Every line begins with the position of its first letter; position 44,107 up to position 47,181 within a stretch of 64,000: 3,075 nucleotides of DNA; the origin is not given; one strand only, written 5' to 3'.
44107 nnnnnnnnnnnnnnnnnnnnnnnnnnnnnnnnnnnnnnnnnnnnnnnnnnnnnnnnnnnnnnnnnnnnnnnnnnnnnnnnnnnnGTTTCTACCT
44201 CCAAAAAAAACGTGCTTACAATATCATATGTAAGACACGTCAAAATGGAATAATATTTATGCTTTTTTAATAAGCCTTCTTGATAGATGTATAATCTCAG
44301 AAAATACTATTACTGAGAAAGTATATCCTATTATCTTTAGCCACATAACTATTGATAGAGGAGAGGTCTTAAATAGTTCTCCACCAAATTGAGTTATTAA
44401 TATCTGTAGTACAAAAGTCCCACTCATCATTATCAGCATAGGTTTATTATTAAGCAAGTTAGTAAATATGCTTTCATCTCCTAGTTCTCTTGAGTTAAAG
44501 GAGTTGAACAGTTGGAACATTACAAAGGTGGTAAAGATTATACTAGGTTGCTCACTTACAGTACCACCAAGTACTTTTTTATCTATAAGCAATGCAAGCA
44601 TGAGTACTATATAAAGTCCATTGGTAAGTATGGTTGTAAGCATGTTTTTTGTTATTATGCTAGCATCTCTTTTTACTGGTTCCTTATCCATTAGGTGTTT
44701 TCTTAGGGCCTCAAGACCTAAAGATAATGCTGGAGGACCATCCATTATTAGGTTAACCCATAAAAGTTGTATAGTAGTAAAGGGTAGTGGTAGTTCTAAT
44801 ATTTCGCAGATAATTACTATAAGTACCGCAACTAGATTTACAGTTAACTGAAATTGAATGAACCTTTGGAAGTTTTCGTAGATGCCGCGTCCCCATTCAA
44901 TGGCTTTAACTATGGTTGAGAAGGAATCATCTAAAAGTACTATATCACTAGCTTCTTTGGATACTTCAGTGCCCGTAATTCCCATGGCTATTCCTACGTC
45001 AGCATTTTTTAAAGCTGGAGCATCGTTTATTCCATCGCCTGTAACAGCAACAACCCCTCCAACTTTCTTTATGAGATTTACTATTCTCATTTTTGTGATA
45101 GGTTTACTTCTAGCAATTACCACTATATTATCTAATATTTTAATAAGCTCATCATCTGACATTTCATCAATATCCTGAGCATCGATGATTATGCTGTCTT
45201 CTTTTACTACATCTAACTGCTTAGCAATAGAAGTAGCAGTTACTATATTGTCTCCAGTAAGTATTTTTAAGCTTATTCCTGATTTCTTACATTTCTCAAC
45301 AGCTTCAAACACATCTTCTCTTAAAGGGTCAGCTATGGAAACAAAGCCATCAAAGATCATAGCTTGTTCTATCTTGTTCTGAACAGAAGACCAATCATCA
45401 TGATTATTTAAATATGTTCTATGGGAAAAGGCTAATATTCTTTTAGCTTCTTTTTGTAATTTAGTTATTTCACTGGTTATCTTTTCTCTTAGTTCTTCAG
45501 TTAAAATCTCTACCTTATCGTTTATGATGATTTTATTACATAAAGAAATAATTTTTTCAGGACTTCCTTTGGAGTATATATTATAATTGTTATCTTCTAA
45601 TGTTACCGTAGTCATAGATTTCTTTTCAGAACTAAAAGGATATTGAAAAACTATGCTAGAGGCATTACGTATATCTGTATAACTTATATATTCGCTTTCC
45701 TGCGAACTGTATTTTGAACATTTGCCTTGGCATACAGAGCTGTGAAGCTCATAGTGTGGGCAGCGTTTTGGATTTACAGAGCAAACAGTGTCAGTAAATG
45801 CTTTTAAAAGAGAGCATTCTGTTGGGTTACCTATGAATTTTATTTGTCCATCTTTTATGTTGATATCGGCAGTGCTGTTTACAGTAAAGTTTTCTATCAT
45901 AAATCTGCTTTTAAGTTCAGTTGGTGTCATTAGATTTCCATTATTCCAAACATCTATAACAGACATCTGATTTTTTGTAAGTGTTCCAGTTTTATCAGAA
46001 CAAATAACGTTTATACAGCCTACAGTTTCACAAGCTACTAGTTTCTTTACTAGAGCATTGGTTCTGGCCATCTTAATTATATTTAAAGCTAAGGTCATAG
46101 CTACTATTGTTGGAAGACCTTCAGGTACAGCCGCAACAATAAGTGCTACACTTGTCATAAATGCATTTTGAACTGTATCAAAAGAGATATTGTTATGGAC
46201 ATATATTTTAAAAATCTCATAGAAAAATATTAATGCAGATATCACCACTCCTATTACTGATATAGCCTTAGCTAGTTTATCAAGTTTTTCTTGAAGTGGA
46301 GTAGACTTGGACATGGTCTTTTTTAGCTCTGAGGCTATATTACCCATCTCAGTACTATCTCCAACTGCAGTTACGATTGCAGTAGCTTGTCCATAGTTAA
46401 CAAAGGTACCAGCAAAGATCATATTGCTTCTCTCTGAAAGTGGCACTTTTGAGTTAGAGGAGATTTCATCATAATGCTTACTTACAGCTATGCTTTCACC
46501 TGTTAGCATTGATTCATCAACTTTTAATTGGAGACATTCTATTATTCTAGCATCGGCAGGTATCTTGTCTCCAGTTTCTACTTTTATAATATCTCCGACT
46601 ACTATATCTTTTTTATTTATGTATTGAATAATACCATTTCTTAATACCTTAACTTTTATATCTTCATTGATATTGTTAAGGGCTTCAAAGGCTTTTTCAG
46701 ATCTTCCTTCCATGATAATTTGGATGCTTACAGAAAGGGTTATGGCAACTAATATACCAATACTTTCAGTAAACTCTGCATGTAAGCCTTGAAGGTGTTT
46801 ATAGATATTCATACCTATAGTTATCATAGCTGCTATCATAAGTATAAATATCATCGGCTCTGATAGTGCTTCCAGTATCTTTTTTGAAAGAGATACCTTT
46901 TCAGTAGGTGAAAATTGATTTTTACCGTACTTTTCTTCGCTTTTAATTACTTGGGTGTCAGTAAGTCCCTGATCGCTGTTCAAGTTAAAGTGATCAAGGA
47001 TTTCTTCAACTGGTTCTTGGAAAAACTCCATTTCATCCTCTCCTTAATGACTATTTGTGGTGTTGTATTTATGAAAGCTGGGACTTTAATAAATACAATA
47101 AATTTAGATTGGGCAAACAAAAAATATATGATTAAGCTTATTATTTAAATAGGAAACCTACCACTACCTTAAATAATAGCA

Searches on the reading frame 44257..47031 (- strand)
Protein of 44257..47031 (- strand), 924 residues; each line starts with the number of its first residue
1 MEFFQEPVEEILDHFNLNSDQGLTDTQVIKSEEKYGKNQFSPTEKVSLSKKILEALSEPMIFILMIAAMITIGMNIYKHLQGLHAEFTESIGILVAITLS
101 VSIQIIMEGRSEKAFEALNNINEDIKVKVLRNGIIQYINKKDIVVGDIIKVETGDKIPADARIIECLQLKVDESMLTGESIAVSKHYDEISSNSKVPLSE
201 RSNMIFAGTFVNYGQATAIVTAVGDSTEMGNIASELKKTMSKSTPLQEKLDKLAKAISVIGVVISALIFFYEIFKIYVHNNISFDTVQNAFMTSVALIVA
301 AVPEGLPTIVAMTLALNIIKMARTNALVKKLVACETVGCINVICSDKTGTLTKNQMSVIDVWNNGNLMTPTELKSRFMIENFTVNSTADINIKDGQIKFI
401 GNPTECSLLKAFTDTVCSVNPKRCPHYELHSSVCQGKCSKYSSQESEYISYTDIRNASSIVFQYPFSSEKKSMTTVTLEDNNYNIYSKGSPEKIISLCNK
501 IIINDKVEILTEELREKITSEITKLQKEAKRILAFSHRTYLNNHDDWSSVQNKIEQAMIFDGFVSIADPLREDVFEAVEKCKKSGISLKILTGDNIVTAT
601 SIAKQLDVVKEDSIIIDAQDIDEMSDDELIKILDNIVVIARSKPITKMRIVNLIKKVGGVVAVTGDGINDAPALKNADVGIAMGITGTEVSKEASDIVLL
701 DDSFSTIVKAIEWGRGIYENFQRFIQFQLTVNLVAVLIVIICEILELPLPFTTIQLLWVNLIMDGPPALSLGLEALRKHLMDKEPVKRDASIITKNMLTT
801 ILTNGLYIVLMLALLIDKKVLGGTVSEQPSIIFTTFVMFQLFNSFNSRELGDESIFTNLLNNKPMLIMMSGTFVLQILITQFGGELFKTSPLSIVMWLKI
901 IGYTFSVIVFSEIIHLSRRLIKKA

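Call 25: find_encoding_contigs(protein=window:44257-47031:-, flank=2000, max_places=4)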
Protein window:44257-47031:- (924 aa): no gene with exactly this product is on record in the collection.

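Call 26: search_protein_families(library=ncbifam, proteins=[window:44257-47031:-], max_evalue=0.001)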
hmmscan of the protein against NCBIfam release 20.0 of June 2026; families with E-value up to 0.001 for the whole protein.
window:44257-47031:- (924 aa): 21 families
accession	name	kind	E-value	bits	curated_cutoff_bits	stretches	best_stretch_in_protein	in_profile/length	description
TIGR01517.1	ATPase-IIB_Ca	equivalog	9.8e-204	679.1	507.05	2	453-914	435-876/882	calcium-translocating P-type ATPase, PMCA-type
TIGR01522.1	ATPase-IIA2_Ca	equivalog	7e-185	616.3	798.3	2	446-919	391-851/854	calcium-transporting P-type ATPase, PMR1-type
TIGR01116.1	ATPase-IIA1_Ca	equivalog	1e-150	503.4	703.4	1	83-918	23-798/799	calcium-translocating P-type ATPase, SERCA-type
TIGR01523.1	ATPase-IID_K-Na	equivalog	8.2e-114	381.2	645.05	1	19-809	23-847/997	potassium/sodium efflux P-type ATPase, fungal-type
TIGR01106.1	ATPase-IIC_X-K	subfamily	3.7e-113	379.3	946.1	2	6-613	20-612/997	Na,H/K antiporter P-type ATPase subunit alpha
TIGR01524.1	ATPase-IIIB_Mg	equivalog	1.1e-103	347.8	610.75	2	463-813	411-754/867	magnesium-translocating P-type ATPase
TIGR01647.1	ATPase-IIIA_H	equivalog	4e-96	322.9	615.5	2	22-360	1-306/755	plasma-membrane proton-efflux P-type ATPase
NF011702.0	PRK15122.1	subfamily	3.5e-94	316.5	975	2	464-815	449-795/907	magnesium-translocating P-type ATPase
TIGR01494.1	ATPase_P-type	subfamily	9.9e-88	294.6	62.3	3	93-366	2-237/478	HAD-IC family P-type ATPase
TIGR01657.1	P-ATPase-V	hypoth_equivalog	9.4e-70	235.3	618.25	2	18-628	135-718/1055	ATP13A2 family polyamine export P-type ATPase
TIGR01525.1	ATPase-IB_hvy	subfamily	7.3e-65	219.9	346.25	3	64-361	5-269/560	heavy metal translocating P-type ATPase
TIGR01511.1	ATPase-IB1_Cu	subfamily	1.6e-47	162.6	397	3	71-366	27-287/542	copper-translocating P-type ATPase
TIGR01512.1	ATPase-IB2_Cd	subfamily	1.1e-46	159.6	313.5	2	639-741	368-466/494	cadmium family heavy metal-translocating P-type ATPase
NF007952.0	PRK10671.1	equivalog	8.7e-39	133.3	1316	3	82-366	285-547/838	copper-exporting P-type ATPase CopA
NF008262.1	PRK11033.1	equivalog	2.3e-35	122.2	1005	3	99-367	207-452/731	zinc/cadmium/mercury/lead-transporting ATPase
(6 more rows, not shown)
